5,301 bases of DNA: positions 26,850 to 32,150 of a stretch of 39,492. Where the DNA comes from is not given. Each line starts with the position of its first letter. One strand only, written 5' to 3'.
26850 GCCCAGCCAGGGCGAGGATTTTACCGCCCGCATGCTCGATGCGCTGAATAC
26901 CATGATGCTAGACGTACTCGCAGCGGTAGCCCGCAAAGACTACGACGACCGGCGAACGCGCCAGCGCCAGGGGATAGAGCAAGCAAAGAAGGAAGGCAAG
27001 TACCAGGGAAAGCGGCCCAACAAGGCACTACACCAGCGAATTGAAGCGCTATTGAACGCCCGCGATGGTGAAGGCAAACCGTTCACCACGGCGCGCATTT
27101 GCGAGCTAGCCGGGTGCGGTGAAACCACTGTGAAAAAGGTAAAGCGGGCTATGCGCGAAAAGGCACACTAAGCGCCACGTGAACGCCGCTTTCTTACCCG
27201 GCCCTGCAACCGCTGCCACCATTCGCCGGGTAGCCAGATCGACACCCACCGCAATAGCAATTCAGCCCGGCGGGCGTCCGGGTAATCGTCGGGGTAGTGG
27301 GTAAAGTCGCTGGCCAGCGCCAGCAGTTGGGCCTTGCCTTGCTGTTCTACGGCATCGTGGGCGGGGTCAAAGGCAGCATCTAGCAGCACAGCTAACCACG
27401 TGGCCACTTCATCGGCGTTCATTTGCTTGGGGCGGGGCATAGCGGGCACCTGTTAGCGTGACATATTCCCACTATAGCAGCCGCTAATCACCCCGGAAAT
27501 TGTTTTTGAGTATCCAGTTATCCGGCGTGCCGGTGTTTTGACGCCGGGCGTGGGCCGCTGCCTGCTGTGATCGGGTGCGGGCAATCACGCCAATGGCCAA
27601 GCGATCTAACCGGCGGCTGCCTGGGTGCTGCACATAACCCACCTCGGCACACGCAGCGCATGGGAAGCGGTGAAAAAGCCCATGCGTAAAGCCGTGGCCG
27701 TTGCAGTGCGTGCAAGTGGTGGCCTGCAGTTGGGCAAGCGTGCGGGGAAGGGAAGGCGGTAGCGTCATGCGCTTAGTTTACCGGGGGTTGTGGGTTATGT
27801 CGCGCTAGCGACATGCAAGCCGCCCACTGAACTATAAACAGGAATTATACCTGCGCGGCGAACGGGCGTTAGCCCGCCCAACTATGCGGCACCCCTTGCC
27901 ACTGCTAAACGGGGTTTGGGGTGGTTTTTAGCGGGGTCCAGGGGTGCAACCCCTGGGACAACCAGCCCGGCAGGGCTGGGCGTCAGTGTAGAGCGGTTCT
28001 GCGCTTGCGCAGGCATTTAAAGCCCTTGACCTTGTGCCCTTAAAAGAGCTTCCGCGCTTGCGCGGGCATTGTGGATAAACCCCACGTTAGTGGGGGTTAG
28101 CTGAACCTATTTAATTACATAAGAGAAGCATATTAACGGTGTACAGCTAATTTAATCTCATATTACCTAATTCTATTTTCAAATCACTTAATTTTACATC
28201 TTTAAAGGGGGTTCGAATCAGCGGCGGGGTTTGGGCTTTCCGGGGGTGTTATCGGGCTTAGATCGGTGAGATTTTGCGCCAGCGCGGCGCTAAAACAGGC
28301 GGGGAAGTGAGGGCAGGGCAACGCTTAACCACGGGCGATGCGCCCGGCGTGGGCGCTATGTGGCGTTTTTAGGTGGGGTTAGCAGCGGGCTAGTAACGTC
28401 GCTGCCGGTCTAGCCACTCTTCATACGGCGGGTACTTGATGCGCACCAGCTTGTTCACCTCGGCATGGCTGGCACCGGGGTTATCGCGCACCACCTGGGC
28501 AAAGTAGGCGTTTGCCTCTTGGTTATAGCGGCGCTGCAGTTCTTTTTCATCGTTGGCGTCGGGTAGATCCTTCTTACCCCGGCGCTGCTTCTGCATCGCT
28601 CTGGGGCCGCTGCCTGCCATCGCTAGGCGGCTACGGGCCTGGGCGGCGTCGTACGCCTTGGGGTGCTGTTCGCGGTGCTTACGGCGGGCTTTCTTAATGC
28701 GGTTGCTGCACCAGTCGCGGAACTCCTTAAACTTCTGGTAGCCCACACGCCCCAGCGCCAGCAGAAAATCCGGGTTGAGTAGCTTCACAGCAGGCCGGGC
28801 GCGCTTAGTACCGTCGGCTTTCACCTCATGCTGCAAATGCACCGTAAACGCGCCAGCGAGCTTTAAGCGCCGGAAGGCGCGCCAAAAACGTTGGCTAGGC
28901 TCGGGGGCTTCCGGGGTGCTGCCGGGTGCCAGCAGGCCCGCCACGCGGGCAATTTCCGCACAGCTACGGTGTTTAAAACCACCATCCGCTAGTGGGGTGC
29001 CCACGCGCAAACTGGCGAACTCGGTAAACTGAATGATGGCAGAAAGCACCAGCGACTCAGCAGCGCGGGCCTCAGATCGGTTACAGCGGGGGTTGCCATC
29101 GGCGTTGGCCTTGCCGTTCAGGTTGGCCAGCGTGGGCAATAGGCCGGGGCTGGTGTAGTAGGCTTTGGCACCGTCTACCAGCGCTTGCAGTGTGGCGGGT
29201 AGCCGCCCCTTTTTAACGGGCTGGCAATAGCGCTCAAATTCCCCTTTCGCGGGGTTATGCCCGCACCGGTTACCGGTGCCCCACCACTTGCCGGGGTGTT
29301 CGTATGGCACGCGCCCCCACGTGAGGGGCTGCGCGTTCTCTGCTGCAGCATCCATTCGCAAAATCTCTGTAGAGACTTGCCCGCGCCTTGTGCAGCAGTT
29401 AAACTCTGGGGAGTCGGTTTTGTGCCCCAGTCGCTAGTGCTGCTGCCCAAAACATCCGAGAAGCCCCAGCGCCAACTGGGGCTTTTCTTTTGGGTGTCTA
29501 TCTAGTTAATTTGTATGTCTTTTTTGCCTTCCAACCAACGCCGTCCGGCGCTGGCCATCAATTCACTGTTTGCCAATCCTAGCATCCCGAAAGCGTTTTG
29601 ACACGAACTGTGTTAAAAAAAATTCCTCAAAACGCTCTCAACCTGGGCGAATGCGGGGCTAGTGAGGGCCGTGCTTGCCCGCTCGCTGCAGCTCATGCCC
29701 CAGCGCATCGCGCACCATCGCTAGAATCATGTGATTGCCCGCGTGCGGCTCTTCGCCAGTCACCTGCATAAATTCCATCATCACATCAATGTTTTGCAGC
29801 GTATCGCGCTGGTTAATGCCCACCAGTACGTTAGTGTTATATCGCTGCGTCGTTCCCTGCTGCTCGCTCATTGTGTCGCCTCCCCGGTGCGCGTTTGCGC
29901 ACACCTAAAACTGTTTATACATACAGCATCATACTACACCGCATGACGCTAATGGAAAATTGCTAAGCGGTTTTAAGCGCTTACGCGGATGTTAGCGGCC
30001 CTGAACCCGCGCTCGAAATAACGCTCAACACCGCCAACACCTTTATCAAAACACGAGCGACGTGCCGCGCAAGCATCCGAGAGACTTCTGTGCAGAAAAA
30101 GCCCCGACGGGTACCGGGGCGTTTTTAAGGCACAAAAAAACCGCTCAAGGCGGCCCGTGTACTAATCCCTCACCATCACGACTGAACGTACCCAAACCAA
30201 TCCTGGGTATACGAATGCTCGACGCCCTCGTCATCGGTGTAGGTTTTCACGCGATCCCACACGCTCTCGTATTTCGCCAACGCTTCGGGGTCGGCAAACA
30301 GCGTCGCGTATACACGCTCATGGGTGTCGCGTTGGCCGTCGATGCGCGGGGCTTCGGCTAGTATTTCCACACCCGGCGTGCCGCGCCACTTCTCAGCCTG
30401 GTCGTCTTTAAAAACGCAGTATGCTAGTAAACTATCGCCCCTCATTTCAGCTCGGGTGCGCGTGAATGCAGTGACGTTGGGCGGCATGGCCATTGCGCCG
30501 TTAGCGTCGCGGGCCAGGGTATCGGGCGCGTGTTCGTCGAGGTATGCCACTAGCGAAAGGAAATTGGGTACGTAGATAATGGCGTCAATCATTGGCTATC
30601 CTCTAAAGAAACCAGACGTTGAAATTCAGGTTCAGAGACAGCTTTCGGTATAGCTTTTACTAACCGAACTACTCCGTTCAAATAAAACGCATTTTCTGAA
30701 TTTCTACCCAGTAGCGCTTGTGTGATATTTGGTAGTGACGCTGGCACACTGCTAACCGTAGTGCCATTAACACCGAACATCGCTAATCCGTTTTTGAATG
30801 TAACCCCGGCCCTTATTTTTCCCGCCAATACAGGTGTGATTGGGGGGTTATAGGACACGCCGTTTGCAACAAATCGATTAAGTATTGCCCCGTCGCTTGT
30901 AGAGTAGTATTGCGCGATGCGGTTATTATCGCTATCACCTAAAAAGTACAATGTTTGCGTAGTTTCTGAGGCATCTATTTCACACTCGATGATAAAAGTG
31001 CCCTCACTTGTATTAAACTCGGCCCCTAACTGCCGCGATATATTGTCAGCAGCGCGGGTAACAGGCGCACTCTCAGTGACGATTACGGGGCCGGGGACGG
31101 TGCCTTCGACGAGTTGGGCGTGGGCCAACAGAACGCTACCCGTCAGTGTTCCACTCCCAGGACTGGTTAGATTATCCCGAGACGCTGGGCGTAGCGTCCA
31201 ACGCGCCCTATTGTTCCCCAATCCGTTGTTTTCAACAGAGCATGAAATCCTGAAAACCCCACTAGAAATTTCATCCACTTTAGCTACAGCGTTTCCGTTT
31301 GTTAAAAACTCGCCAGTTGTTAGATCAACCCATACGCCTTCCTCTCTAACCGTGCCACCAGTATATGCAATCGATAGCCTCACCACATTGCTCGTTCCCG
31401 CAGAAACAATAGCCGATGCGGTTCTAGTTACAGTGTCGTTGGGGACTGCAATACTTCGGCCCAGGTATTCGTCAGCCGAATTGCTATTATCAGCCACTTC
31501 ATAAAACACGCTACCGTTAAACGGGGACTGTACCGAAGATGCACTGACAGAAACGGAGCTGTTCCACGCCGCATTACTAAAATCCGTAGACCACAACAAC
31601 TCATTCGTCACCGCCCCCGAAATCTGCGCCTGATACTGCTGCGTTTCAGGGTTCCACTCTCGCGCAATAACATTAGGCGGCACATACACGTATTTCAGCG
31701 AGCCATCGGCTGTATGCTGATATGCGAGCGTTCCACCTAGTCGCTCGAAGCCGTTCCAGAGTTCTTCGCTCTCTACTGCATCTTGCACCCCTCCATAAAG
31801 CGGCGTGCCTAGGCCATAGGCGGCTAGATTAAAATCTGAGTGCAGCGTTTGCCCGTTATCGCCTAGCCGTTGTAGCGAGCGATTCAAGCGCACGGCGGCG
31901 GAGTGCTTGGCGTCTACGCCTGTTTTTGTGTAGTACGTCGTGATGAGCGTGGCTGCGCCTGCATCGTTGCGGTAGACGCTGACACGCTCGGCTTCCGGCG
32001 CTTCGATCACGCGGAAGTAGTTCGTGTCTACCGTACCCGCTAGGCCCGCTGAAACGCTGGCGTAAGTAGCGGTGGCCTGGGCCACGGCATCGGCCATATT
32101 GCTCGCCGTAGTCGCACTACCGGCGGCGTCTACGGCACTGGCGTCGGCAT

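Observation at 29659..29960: A single canonical SOS box gates a 70-aa orphan gene that reads into repA: candidate LexA-controlled antirepressor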

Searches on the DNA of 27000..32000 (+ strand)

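Call 3: search_dna_similar(query=window:27000-32000:+, collection=phages, mode=distant, max_rows=20)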
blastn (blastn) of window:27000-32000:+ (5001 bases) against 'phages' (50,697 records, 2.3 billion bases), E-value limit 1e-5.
Records with a match: 1; places in all: 1; records where one place covers at least 80% of the query: 0.
Best place of each record, by identity: 95-99% 1.
By first word of the organism name: Halomonas 1.
By host as written in the record: Halomonas meridiana 1.
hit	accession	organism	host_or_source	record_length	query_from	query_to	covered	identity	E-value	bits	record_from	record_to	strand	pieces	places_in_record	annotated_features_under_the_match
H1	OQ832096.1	Halomonas phage vB_HmeY_H4907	Halomonas meridiana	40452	3128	3164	1%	97.3%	2e-6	64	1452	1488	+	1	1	none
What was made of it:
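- Tried and rejected: blastn of 5 kb against phage records gave only a 37-bp terminator match (call 3).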
